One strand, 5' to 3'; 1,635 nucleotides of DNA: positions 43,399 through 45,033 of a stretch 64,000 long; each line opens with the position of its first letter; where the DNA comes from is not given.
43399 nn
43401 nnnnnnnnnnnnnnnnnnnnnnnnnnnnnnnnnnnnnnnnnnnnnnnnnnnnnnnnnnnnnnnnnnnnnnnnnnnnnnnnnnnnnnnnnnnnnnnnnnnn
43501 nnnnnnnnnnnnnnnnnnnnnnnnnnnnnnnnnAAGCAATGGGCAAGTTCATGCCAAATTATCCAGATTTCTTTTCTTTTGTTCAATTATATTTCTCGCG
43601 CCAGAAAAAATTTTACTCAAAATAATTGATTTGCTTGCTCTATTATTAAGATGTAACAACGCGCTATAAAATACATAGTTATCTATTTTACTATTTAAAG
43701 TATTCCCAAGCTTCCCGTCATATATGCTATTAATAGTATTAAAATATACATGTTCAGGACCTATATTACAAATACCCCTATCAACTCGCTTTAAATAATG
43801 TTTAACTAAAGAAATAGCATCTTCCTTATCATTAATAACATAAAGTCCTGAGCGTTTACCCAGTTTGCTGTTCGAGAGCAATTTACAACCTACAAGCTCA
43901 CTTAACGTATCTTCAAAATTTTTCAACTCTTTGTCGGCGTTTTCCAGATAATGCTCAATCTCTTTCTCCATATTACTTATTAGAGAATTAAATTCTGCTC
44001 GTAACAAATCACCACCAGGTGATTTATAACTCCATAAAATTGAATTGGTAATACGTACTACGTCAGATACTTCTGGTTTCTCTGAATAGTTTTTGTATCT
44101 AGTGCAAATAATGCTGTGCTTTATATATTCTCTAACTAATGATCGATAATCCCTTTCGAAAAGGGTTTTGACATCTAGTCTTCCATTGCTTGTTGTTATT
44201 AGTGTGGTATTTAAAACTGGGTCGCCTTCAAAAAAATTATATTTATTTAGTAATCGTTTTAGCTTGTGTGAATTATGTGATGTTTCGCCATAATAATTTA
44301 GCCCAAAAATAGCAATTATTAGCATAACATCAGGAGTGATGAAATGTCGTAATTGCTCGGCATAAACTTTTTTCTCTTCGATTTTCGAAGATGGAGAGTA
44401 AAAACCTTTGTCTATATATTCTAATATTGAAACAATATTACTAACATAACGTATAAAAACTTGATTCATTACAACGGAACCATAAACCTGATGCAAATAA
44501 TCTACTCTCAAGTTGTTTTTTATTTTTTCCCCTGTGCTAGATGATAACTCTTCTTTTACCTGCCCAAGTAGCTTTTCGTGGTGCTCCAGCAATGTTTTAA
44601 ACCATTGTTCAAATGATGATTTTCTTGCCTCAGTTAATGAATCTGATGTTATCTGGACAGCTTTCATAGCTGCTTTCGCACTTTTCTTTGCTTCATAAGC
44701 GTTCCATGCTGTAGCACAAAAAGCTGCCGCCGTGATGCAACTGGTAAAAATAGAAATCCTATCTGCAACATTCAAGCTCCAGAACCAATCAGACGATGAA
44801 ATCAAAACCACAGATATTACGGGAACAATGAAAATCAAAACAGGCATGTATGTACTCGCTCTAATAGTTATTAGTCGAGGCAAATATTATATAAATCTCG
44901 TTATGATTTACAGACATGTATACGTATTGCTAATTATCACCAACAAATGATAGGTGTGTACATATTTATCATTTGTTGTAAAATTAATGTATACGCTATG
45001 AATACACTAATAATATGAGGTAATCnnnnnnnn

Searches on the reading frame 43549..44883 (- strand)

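Call 75: search_protein_families(library=pfam, proteins=[window:43549-44883:-], max_evalue=0.001)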
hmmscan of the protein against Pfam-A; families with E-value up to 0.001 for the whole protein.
window:43549-44883:- (444 aa): 1 family
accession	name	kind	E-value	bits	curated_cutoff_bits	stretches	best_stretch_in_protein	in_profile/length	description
PF16872.10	putAbiC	-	0.00023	22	22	1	144-219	7-73/80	Putative phage abortive infection protein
